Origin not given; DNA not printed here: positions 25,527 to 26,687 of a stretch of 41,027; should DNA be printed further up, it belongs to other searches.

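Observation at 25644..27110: VirB3/PrgI-like membrane domain fused to a CpaE/TadZ-type ParA-like ATPase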

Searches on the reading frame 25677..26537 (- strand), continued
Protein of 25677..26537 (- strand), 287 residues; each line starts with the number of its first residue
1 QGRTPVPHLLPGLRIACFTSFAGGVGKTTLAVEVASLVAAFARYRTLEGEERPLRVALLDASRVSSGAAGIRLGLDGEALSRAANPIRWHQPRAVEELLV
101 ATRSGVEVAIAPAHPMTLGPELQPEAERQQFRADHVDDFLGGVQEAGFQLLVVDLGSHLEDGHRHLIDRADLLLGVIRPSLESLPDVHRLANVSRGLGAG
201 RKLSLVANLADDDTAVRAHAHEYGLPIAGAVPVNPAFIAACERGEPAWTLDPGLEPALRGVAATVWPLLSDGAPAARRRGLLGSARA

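Call 69: search_protein_families(library=pfam, proteins=[P0358, P0338, P0384, P0411], max_evalue=0.1)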
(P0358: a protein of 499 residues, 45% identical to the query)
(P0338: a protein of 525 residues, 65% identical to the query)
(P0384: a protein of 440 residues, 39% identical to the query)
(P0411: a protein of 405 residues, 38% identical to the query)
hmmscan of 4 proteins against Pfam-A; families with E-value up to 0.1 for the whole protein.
P0358 (499 aa): 4 families
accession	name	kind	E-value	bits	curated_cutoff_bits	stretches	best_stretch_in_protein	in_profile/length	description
PF01656.29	CbiA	-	1.8e-06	28.3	25.4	1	238-454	2-122/125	CobQ/CobB/MinD/ParA nucleotide binding domain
PF12666.12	PrgI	-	5.3e-05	24.1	27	1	10-87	6-87/91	PrgI family protein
PF13481.12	AAA_25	-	0.0019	18.3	27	1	244-367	42-153/195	AAA domain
PF13614.12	AAA_31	-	0.0072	16.7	27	0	237-265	4-32/177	AAA domain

P0338 (525 aa): 4 families
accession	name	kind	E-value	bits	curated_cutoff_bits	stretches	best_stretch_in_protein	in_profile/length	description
PF01656.29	CbiA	-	1.1e-06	29.1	25.4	1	263-290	1-28/125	CobQ/CobB/MinD/ParA nucleotide binding domain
PF13481.12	AAA_25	-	0.0039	17.3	27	1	270-391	42-150/195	AAA domain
PF13614.12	AAA_31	-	0.0061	17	27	0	261-290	2-31/177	AAA domain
PF12666.12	PrgI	-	0.069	14.1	27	0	16-89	10-86/91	PrgI family protein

P0384 (440 aa): 7 families
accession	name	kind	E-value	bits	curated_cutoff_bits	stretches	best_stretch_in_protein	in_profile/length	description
PF01656.29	CbiA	-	1.8e-10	41.3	25.4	1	177-399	2-124/125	CobQ/CobB/MinD/ParA nucleotide binding domain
PF13614.12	AAA_31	-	6.5e-07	29.9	27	1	176-333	4-150/177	AAA domain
PF12666.12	PrgI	-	7.7e-07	30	27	1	11-87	8-87/91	PrgI family protein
PF10609.15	ParA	-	4.8e-05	23.3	27.1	1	176-236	6-54/246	NUBPL iron-transfer P-loop NTPase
PF02374.21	ArsA_ATPase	-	0.00011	21.9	24.3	1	175-204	2-31/305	Anion-transporting ATPase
PF13481.12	AAA_25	-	0.0008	19.5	27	1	176-230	35-88/195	AAA domain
PF00931.28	NB-ARC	-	0.099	12.3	23.5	0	174-196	19-40/248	NB-ARC domain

P0411 (405 aa): 4 families
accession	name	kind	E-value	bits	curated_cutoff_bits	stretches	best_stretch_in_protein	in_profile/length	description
PF13614.12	AAA_31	-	8.9e-10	39.2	27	1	161-309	3-150/177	AAA domain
PF10609.15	ParA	-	7.6e-08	32.5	27.1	1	163-326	7-163/246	NUBPL iron-transfer P-loop NTPase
PF01656.29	CbiA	-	9.9e-08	32.4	25.4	1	163-374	2-123/125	CobQ/CobB/MinD/ParA nucleotide binding domain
PF12666.12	PrgI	-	0.00023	22.1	27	1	12-79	8-78/91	PrgI family protein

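Call 70: search_protein_families(library=ncbifam, proteins=[L057:16462-18645:+, L058:7442-9649:+, L060:16422-18647:+, P0411, P0358], max_evalue=0.001)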
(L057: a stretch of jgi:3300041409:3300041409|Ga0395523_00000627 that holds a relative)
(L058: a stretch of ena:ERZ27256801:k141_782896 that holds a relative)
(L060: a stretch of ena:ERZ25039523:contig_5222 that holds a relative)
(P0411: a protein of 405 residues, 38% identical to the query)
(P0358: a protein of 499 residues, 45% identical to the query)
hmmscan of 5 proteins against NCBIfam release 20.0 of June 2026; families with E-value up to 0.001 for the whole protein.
L057:16462-18645:+ (727 aa): 6 families
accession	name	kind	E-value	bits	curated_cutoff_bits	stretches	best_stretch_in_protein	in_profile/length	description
NF045971.1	conju_CD1110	equivalog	8.3e-54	183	325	1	189-704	201-735/752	VirB4-like conjugal transfer ATPase, CD1110 family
TIGR02746.1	TraC-F-type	equivalog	1.2e-27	96.2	567.05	1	392-659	423-706/800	type IV secretion system protein TraC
NF045975.1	VirB4_plasma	equivalog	6.9e-23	80.3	590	2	207-463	326-578/894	Mbov_0397 family ICE element conjugal transfer ATPase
TIGR00929.1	VirB4_CagE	subfamily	9.7e-18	63.8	643.1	1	351-687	382-727/792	VirB4 family type IV secretion/conjugal transfer ATPase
NF010278.0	PRK13721.1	subfamily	0.00015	19.8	1177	1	395-517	474-593/874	type IV secretion system protein TraC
NF042943.1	HerA_antiphage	equivalog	0.00096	17.8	800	0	379-449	138-206/566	anti-phage-associated helicase HerA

L058:7442-9649:+ (735 aa): 8 families
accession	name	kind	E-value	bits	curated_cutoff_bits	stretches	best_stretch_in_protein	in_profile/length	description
NF045971.1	conju_CD1110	equivalog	7.8e-46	156.7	325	1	204-691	227-735/752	VirB4-like conjugal transfer ATPase, CD1110 family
TIGR02746.1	TraC-F-type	equivalog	1.5e-26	92.6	567.05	1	380-646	423-706/800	type IV secretion system protein TraC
NF045975.1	VirB4_plasma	equivalog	7.5e-25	86.8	590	2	291-451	418-578/894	Mbov_0397 family ICE element conjugal transfer ATPase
TIGR00929.1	VirB4_CagE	subfamily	1.5e-19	69.8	643.1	1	372-688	420-743/792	VirB4 family type IV secretion/conjugal transfer ATPase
NF010278.0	PRK13721.1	subfamily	4.1e-06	24.9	1177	1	386-497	477-586/874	type IV secretion system protein TraC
NF010447.0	PRK13873.1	equivalog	0.00021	19.4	1020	1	394-674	447-732/815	conjugal transfer protein TrbE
NF010427.0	PRK13853.1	equivalog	0.00036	18.5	957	1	381-665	417-710/789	type IV secretion system protein VirB4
NF053655.1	CedD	equivalog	0.00052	18.8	600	1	384-465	221-294/527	DNA-translocating ATPase CedD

L060:16422-18647:+ (741 aa): 6 families
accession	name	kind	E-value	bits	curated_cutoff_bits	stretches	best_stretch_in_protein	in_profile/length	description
NF045971.1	conju_CD1110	equivalog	5.1e-45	154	325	1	198-694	221-732/752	VirB4-like conjugal transfer ATPase, CD1110 family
TIGR02746.1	TraC-F-type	equivalog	7.8e-27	93.5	567.05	1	378-652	421-708/800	type IV secretion system protein TraC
NF045975.1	VirB4_plasma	equivalog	3.5e-20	71.4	590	1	268-451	395-578/894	Mbov_0397 family ICE element conjugal transfer ATPase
TIGR00929.1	VirB4_CagE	subfamily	2.9e-14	52.3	643.1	1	339-682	382-729/792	VirB4 family type IV secretion/conjugal transfer ATPase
TIGR03744.1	traC_PFL_4706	equivalog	7.6e-06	24.1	520.6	1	528-682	665-824/892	conjugative transfer ATPase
NF040819.1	helicase_HerA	equivalog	0.00033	19.3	970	0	390-431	158-200/561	DNA double-strand break repair helicase HerA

P0411 (405 aa): 9 families
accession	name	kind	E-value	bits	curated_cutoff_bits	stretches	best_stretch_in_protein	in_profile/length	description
TIGR03371.1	cellulose_yhjQ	equivalog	1.5e-13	50.8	157.85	1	161-369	3-214/246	cellulose biosynthesis protein BcsQ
TIGR01969.1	minD_arch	subfamily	1.5e-13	50.5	201.75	1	161-397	2-232/251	cell division ATPase MinD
TIGR01968.1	minD_bact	equivalog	2.1e-13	50.2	212.9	1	162-398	4-239/261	septum site-determining protein MinD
NF047398.1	AAA_KGGVGR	domain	4.3e-10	40.2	90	1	160-240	3-68/190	KGGVGR-motif variant AAA ATPase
TIGR03815.1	CpaE_hom_Actino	equivalog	1.7e-09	37.3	154.45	1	258-391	205-336/340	septum site-determining protein Ssd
NF041546.1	ParA_partition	equivalog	2.7e-08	33.6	180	1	265-349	66-152/203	ParA family partition ATPase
NF042935.1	SCO6880_fam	subfamily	1.9e-07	30.4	60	1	15-101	12-96/477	SCO6880 family protein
NF041136.1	MrpORP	equivalog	1.3e-06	27.9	450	1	161-328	7-168/365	iron-sulfur cluster carrier protein MrpORP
TIGR03453.1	partition_RepA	equivalog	4e-05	22.6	348.45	1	265-309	224-267/387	plasmid partitioning protein RepA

P0358 (499 aa): 5 families
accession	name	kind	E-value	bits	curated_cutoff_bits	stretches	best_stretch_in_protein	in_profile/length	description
TIGR01969.1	minD_arch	subfamily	1.2e-15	57.4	201.75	1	236-476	2-230/251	cell division ATPase MinD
TIGR03371.1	cellulose_yhjQ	equivalog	2.7e-10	40.2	157.85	1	346-476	103-241/246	cellulose biosynthesis protein BcsQ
TIGR01968.1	minD_bact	equivalog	4.5e-07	29.5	212.9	1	240-472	7-232/261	septum site-determining protein MinD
NF047398.1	AAA_KGGVGR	domain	7.8e-06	26.3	90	1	234-284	2-41/190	KGGVGR-motif variant AAA ATPase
NF041546.1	ParA_partition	equivalog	2.5e-05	23.9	180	0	238-265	3-30/203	ParA family partition ATPase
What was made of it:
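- These ATPases are VirB4 family, 1e-45 to 1e-54 (call 70).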

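Call 88: find_related_loci(query=A7, collection=metagenome_contigs, flank=10000)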
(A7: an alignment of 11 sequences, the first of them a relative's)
Query A7 (499 aa) in metagenome_contigs; peptide patterns used: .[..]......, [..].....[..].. (x = any residue, [..] = any of these).
172 stretches matched a pattern; 61 encode a relative of the query (tblastn E <= 1e-3); 61 distinct loci.
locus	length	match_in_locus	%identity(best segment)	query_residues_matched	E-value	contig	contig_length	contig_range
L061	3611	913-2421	65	1-499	0e+0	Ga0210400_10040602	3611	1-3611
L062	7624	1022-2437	66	1-481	0e+0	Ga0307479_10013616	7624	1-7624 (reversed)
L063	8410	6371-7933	61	1-499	4e-179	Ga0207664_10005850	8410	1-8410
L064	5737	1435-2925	65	1-499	1e-173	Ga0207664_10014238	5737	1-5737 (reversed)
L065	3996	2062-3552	65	1-499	7e-178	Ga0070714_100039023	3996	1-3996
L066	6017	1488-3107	59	1-481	7e-159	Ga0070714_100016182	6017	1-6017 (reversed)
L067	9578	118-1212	69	131-499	8e-130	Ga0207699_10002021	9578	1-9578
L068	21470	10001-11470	67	1-499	2e-174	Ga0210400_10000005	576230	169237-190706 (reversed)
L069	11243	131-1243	68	131-499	6e-128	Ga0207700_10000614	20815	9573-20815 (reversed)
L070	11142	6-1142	64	127-499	4e-124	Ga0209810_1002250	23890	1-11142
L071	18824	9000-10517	53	1-481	7e-120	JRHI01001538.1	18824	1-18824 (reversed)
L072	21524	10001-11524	64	1-499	2e-170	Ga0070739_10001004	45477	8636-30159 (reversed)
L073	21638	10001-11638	50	4-499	9e-129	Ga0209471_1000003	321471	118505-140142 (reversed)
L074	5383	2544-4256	48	3-488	2e-111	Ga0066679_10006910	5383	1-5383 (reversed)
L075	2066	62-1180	58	136-499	6e-116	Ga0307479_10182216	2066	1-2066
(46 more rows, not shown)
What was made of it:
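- Tried and rejected: It was repeated with the tighter alignment A7 (call 88).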
